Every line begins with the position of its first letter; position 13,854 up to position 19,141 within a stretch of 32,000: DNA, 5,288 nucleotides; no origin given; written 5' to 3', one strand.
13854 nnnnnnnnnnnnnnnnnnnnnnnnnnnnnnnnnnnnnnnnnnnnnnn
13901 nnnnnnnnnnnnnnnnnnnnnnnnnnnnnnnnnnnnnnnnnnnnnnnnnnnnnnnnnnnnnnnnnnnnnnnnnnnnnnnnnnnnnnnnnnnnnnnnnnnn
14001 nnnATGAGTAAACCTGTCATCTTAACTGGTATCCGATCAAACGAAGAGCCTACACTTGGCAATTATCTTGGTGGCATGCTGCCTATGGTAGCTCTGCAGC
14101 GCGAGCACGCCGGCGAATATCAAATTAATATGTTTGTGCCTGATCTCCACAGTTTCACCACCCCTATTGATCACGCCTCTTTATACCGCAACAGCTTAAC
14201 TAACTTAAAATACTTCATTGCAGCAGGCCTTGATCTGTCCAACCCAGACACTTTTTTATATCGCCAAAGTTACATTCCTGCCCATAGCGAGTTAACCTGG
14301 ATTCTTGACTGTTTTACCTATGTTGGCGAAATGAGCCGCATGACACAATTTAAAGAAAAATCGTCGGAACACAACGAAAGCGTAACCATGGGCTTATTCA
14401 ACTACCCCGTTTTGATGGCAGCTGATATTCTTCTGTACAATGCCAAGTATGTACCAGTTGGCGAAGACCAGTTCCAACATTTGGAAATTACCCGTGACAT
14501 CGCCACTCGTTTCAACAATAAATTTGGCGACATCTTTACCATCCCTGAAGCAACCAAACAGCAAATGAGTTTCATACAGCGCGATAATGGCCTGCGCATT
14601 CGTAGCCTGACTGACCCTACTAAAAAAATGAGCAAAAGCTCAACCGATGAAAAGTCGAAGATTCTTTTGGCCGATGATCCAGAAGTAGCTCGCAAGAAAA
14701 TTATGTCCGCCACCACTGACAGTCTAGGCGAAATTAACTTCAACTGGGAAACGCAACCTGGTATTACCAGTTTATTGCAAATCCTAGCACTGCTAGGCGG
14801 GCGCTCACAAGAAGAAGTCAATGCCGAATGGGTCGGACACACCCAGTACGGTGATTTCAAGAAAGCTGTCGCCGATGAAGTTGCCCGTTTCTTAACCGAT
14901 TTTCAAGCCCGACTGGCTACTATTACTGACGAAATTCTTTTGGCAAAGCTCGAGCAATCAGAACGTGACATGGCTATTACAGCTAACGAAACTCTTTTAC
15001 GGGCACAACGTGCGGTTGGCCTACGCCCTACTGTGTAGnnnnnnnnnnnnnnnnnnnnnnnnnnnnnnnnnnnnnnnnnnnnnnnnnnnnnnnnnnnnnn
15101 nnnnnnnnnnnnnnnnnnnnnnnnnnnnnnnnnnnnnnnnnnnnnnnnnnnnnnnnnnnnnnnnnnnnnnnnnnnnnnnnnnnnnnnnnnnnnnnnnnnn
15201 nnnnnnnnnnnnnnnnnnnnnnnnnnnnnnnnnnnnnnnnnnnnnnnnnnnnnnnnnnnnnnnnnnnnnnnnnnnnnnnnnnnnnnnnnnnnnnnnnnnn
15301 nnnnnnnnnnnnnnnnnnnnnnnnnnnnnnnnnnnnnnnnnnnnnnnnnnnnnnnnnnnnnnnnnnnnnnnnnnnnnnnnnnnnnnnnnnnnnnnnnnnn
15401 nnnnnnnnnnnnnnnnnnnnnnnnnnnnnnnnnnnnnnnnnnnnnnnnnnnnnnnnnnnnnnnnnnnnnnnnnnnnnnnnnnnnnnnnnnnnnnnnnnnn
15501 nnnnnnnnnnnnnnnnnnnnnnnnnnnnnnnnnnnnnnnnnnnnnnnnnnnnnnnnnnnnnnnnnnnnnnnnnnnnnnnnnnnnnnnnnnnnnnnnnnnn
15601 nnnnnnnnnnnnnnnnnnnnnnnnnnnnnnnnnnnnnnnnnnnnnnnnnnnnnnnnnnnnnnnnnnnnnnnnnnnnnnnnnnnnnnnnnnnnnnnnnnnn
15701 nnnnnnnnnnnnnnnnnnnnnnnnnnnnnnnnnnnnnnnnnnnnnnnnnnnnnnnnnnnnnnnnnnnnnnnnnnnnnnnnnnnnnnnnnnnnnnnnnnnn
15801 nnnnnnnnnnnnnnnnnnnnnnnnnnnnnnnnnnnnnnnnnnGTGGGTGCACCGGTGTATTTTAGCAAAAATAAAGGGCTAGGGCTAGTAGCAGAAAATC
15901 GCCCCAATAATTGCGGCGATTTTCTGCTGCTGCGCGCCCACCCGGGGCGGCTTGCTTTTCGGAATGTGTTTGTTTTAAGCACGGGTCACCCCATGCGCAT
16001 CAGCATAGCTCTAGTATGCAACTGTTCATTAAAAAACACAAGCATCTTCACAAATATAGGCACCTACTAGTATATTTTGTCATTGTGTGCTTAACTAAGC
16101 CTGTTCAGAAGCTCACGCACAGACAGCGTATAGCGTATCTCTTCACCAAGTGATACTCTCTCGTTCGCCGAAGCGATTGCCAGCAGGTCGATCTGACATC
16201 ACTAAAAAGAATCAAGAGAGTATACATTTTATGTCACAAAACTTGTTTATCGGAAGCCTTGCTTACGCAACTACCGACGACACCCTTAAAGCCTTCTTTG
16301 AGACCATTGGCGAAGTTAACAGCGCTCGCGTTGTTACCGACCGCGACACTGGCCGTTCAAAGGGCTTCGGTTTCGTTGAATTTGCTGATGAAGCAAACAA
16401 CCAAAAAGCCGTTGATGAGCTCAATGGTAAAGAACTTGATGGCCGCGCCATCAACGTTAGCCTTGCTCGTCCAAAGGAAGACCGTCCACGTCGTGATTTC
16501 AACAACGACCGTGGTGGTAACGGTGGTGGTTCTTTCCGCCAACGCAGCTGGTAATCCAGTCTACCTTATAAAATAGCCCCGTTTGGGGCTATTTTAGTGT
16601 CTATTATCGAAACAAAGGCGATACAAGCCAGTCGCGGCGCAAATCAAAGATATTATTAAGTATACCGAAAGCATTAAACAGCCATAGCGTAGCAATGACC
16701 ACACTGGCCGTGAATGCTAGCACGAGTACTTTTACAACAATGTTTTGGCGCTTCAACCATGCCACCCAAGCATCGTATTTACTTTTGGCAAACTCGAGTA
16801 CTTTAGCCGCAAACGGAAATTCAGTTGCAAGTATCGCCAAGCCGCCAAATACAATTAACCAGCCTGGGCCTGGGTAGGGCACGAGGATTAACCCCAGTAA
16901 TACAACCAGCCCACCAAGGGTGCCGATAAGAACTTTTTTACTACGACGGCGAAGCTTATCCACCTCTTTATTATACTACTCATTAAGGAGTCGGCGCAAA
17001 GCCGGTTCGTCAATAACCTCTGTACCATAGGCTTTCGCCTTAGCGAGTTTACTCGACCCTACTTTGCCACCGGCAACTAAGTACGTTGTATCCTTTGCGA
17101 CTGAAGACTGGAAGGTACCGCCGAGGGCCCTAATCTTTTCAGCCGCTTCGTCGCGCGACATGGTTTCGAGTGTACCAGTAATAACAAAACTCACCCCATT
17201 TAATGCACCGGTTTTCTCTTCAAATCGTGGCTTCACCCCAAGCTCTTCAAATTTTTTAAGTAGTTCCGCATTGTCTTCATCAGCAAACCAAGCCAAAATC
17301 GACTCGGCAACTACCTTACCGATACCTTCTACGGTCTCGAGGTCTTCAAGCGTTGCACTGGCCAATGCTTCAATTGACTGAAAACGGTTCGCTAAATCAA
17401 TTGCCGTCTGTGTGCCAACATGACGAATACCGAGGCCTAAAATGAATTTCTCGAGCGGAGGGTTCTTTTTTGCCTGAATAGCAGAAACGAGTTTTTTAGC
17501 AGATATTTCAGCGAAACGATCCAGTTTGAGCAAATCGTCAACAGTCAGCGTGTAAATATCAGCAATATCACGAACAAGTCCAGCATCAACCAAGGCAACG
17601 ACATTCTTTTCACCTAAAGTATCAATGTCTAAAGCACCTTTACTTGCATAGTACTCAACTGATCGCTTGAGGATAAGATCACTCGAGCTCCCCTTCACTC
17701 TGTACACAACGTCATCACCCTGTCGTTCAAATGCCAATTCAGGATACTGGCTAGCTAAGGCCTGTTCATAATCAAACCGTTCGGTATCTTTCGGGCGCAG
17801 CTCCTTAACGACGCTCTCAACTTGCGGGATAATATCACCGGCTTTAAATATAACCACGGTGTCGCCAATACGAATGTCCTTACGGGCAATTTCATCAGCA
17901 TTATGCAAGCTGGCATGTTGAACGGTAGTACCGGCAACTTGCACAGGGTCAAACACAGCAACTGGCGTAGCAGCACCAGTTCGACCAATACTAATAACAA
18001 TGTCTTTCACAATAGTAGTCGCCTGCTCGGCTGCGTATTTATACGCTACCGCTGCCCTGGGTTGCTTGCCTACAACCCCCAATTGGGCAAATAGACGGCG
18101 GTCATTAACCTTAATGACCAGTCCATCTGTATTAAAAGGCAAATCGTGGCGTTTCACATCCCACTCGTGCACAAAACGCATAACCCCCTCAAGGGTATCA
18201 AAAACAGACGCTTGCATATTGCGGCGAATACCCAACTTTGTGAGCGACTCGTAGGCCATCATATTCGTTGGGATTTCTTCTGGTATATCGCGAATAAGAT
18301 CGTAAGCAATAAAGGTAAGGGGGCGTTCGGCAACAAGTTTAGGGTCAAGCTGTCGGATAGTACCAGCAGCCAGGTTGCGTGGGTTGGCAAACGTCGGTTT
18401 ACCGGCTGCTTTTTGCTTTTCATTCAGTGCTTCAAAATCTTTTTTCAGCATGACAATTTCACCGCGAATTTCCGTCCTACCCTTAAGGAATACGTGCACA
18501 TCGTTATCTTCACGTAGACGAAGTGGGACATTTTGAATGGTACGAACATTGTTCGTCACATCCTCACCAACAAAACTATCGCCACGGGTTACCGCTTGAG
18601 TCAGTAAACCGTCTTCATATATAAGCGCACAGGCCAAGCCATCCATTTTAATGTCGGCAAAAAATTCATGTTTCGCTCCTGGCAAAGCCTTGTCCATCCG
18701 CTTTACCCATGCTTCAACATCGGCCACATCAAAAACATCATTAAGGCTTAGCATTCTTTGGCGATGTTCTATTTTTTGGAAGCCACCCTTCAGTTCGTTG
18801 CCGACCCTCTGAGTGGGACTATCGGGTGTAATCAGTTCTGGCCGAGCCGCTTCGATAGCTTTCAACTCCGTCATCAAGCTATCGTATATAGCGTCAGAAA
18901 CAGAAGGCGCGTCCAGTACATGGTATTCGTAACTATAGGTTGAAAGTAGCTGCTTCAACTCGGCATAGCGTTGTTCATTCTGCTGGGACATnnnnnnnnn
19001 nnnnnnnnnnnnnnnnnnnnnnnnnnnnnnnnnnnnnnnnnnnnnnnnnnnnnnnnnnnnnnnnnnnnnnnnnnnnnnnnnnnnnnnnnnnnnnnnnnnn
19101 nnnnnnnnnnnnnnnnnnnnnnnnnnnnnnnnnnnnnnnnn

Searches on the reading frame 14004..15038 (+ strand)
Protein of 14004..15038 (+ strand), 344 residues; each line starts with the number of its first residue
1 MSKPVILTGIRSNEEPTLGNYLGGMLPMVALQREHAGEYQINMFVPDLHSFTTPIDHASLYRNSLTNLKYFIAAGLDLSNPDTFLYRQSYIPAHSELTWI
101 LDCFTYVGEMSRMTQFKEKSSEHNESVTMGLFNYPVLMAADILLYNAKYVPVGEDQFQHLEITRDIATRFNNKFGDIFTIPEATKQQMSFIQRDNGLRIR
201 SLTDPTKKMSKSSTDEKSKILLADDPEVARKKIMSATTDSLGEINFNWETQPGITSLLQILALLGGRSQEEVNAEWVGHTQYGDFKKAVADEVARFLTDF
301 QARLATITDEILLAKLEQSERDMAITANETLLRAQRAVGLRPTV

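Call 100: search_protein_families(library=pfam, proteins=[window:14004-15038:+], max_evalue=0.00001)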
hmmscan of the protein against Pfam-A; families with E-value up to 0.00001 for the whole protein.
window:14004-15038:+ (344 aa): 1 family
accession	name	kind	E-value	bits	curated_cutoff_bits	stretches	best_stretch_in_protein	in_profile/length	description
PF00579.31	tRNA-synt_1b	-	4.8e-56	190.7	21.1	1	5-297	7-291/292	tRNA synthetases class I (W and Y)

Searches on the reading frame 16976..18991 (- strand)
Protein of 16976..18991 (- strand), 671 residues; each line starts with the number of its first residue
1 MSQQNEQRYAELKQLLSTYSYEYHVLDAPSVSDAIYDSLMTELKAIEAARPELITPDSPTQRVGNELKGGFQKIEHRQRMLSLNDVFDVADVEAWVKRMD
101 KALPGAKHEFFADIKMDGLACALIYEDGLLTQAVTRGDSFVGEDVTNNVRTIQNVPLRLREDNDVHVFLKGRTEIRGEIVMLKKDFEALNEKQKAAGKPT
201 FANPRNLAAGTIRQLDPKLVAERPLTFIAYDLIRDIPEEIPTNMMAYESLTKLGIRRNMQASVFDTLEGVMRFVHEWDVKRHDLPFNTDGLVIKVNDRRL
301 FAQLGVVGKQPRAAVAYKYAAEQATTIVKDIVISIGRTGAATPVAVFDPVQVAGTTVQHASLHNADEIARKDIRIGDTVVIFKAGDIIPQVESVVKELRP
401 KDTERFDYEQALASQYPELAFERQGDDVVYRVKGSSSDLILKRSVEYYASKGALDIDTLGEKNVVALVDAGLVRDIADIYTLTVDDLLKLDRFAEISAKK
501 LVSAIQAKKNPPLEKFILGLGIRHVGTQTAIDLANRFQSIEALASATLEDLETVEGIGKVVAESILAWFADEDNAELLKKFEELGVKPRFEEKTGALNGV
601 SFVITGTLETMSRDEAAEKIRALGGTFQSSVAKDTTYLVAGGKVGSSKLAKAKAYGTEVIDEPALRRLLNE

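Call 100: search_protein_families(library=pfam, proteins=[window:16976-18991:-], max_evalue=0.00001)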
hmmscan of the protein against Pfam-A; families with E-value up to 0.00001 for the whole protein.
window:16976-18991:- (671 aa): 6 families
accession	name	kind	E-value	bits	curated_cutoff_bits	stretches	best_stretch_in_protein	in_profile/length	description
PF01653.23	DNA_ligase_aden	-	5.6e-83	278.8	27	1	70-322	3-253/253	NAD-dependent DNA ligase adenylation domain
PF03120.22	DNA_ligase_OB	-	2.5e-32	111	32.9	1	325-402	1-78/79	NAD-dependent DNA ligase OB-fold domain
PF12826.13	HHH_2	-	2e-23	82.7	27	1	515-577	1-63/64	Helix-hairpin-helix motif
PF14520.12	HHH_5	-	1.8e-13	51.2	27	1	520-566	5-52/57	Helix-hairpin-helix domain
PF00533.33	BRCT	-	1.9e-12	47.7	21.3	1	596-662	5-71/78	BRCA1 C Terminus (BRCT) domain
PF00633.29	HHH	-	1.6e-06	28.1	24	1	539-567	1-29/30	Helix-hairpin-helix motif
